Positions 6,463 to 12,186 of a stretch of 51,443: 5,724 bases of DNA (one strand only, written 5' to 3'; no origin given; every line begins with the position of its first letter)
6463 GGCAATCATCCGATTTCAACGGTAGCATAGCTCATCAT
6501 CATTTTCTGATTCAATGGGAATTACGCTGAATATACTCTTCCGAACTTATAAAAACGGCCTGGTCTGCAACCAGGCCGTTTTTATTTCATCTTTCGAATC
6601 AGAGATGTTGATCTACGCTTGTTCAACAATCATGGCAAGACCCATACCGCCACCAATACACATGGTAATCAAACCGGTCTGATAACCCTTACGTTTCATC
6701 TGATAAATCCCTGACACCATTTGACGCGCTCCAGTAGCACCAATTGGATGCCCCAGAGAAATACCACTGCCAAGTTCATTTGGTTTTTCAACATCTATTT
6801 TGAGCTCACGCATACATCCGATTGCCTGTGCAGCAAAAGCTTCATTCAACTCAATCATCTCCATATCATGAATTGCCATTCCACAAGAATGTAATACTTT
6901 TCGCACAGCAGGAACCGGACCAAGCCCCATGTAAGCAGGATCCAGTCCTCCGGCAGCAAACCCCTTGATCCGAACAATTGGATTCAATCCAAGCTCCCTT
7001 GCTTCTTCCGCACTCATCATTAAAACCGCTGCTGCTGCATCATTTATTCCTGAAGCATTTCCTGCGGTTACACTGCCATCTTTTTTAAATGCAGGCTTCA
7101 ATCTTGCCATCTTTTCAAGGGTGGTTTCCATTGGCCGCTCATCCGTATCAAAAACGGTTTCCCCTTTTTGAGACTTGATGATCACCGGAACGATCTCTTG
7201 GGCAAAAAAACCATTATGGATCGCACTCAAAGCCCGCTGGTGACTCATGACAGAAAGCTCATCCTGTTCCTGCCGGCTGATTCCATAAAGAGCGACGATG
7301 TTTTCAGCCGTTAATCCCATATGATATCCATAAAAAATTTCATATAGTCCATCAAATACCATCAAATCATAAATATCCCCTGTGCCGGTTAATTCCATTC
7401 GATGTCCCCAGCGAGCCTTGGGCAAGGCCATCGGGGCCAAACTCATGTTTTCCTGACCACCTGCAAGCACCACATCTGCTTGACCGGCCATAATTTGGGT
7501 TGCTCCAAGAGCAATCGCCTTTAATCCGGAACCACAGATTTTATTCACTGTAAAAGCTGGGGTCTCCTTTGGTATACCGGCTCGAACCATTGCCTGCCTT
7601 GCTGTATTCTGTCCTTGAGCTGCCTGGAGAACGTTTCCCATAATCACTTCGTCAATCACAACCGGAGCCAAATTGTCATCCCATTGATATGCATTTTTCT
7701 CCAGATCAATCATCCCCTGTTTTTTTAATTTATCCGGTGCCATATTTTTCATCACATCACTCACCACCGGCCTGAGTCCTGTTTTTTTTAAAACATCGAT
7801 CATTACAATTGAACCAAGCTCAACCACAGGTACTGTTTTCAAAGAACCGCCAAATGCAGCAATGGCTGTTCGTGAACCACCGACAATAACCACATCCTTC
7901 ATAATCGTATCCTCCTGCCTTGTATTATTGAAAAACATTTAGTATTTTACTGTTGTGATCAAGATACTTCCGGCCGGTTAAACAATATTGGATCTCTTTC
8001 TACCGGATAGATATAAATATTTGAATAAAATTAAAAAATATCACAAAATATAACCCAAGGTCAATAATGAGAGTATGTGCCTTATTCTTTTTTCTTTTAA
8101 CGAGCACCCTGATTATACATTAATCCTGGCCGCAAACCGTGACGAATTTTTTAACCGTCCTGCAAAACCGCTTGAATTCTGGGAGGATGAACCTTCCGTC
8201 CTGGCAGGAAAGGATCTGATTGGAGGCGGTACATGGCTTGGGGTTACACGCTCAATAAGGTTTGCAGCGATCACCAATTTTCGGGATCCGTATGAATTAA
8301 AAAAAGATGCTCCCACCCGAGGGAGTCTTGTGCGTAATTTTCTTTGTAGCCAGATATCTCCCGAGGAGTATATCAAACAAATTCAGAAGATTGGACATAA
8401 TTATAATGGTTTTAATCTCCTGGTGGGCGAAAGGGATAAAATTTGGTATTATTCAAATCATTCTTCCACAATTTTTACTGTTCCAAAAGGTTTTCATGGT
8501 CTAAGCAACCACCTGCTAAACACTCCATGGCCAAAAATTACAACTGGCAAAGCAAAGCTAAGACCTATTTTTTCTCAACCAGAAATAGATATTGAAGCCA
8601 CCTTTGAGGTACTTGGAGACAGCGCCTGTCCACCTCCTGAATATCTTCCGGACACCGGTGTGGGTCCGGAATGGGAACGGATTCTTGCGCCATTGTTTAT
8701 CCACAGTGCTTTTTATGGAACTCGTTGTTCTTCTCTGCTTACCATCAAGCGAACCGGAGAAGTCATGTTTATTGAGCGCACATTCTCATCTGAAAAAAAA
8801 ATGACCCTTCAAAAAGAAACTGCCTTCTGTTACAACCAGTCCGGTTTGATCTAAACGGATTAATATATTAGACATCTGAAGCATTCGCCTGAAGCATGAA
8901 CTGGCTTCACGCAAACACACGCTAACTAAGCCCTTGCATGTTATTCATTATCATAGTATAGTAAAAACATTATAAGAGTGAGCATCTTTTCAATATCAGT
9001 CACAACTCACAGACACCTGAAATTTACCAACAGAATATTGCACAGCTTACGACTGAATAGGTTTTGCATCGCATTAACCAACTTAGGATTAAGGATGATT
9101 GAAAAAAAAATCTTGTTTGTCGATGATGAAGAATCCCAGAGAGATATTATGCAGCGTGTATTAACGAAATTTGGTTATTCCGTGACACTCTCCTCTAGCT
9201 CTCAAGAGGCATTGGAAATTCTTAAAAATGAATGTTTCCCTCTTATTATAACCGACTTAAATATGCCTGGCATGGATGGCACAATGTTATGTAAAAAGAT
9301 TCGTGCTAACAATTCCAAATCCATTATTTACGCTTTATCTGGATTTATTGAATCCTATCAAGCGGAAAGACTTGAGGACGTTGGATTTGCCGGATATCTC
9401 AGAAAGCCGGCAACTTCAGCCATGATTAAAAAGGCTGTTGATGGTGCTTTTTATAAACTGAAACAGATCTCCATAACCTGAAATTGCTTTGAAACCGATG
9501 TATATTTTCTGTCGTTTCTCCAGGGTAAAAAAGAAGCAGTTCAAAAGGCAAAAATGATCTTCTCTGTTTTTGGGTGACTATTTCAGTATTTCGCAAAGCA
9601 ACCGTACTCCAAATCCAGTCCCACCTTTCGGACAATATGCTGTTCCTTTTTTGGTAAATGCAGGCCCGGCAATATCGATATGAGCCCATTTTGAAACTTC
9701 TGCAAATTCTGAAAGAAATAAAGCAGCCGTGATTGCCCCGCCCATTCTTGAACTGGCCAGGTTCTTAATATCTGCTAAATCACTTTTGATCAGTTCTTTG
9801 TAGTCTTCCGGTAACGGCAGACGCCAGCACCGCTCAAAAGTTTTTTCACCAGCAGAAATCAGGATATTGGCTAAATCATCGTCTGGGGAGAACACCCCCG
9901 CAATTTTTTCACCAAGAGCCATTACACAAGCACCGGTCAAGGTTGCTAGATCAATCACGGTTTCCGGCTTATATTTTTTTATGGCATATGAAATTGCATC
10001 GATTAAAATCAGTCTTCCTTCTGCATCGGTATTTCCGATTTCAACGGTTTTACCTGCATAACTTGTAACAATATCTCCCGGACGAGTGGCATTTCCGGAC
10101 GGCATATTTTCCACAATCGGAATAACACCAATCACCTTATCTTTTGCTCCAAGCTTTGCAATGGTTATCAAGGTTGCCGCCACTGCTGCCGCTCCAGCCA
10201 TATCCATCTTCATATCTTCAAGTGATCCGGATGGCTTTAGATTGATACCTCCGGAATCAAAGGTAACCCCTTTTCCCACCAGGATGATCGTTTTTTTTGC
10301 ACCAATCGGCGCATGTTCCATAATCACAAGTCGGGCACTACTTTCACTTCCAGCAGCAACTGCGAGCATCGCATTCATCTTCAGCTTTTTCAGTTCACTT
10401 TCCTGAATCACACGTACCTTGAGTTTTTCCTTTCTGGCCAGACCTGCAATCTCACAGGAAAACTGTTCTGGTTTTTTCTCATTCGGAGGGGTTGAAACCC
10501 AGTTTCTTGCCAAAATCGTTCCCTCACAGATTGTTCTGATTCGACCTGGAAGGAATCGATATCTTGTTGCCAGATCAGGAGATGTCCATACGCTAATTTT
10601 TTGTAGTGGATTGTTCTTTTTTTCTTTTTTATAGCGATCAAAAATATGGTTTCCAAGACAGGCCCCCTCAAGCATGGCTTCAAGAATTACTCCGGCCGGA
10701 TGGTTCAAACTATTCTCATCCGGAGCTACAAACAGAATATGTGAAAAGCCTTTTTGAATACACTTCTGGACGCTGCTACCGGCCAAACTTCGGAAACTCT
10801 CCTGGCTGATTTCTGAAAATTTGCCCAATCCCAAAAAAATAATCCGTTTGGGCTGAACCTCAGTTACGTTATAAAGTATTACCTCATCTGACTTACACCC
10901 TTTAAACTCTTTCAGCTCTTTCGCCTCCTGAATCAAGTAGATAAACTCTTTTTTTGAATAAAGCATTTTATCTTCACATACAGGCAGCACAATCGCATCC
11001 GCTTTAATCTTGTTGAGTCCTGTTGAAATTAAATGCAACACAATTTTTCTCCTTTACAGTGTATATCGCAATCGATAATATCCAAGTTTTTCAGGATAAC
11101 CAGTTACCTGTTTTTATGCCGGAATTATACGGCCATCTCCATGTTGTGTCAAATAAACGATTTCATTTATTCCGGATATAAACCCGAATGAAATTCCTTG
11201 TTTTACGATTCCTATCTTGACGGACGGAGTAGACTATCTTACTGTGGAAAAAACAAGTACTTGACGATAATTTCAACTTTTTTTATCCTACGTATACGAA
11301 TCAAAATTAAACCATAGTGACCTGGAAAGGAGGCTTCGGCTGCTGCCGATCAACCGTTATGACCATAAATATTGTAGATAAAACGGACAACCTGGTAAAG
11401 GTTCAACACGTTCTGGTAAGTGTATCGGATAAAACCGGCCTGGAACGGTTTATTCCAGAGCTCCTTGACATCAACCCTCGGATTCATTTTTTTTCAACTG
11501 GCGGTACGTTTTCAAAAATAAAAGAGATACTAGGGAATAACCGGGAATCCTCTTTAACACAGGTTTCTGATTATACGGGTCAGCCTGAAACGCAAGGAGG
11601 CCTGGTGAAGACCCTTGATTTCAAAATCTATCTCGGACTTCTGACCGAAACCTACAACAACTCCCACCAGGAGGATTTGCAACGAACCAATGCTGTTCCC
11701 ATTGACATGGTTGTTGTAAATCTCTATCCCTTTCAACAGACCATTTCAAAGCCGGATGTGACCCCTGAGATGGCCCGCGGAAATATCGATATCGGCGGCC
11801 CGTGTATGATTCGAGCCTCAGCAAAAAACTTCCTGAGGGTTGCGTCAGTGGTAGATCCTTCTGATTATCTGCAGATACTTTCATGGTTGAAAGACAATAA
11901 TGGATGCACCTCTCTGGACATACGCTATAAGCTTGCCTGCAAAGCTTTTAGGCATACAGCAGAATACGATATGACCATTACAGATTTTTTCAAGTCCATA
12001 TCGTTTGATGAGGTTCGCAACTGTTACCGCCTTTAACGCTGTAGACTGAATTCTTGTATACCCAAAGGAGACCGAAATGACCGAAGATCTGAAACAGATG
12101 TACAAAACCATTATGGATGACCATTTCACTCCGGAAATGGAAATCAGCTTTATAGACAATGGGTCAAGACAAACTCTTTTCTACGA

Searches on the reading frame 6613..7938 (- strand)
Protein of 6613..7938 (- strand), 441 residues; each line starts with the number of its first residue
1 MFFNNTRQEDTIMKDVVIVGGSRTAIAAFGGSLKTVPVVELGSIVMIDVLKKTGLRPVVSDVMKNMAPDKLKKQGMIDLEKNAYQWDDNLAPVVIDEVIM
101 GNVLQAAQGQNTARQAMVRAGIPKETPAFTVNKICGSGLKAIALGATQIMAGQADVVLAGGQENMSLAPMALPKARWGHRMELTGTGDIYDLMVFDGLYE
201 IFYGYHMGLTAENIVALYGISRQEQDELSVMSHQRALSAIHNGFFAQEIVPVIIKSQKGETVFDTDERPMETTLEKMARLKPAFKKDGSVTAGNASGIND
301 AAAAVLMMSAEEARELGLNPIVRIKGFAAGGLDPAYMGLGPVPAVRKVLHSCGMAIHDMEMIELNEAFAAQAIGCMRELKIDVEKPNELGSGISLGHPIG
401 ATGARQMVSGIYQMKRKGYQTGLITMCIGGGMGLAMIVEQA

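Call 62: search_protein_families(library=pfam, proteins=[window:6613-7938:-], max_evalue=0.0001)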
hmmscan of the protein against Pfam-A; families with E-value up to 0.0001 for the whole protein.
window:6613-7938:- (441 aa): 2 families
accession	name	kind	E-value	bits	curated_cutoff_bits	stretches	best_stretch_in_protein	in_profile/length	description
PF00108.29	Thiolase_N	-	2.5e-88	296.3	26.4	2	88-310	38-259/260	Thiolase, N-terminal domain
PF02803.24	Thiolase_C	-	2.1e-41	140.8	27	1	319-439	2-122/123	Thiolase, C-terminal domain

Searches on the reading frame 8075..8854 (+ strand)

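Call 62: search_protein_families(library=pfam, proteins=[window:8075-8854:+], max_evalue=0.0001)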
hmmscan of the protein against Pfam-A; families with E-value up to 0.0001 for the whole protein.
window:8075-8854:+ (259 aa): 1 family
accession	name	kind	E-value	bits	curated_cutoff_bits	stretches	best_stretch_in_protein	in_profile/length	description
PF05742.17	TANGO2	-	3.4e-73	247.4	22.6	1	1-238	1-256/257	Transport and Golgi organisation 2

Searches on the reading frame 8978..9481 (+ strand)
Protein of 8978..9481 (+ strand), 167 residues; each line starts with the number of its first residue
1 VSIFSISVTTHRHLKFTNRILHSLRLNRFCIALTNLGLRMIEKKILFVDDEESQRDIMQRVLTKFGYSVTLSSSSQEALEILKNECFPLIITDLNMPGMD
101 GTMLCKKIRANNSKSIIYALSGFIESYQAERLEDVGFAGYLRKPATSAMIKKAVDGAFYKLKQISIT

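Call 62: search_protein_families(library=pfam, proteins=[window:8978-9481:+], max_evalue=0.0001)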
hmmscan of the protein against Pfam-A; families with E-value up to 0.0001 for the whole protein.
window:8978-9481:+ (167 aa): 2 families
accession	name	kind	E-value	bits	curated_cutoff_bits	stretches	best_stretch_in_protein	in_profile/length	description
PF00072.30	Response_reg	-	9.2e-24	84.2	30.2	1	45-154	1-110/111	Response regulator receiver domain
PF23198.2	PDE8A_N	-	3.4e-07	30.7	29.6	1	45-116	13-85/147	PDE8A-like, N-terminal domain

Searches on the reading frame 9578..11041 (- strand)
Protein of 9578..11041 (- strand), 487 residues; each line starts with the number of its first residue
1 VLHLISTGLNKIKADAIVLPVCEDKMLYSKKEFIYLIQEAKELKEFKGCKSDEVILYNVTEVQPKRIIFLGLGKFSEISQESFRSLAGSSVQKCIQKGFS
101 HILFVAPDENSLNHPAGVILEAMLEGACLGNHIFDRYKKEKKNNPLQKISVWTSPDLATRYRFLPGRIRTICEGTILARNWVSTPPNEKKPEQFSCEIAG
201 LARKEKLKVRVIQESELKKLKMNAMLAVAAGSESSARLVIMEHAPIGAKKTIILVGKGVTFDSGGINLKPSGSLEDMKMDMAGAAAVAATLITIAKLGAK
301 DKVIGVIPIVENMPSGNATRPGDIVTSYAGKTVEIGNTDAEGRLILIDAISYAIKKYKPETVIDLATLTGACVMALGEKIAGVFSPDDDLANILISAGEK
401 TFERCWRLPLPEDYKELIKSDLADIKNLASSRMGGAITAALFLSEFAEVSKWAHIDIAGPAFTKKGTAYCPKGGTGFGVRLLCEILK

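Call 62: search_protein_families(library=pfam, proteins=[window:9578-11041:-], max_evalue=0.0001)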
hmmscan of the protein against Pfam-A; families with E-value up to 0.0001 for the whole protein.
window:9578-11041:- (487 aa): 2 families
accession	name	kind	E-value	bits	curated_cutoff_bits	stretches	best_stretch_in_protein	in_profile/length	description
PF00883.26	Peptidase_M17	-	7e-121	403.7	25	1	177-482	2-309/310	Cytosol aminopeptidase family, catalytic domain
PF02789.23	Peptidase_M17_N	-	1.4e-16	61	23.4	1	34-141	22-129/129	Cytosol aminopeptidase family, N-terminal domain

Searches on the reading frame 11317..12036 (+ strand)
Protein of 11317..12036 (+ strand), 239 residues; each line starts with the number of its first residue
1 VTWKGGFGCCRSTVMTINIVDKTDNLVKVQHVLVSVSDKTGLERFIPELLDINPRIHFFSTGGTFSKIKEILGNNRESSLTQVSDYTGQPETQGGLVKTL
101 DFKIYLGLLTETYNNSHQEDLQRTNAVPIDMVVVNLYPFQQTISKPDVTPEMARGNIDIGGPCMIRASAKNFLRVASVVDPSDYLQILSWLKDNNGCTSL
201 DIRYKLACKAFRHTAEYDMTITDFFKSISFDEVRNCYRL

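Call 62: search_protein_families(library=pfam, proteins=[window:11317-12036:+], max_evalue=0.0001)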
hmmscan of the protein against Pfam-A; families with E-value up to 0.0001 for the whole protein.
window:11317-12036:+ (239 aa): 2 families
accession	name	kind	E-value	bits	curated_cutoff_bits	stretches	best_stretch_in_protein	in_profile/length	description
PF01808.24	AICARFT_IMPCHas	-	9.9e-14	51.9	25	1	168-227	1-59/311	AICARFT/IMPCHase bienzyme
PF02142.27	MGS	-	1.3e-06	28.9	24.1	1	53-162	13-93/94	MGS-like domain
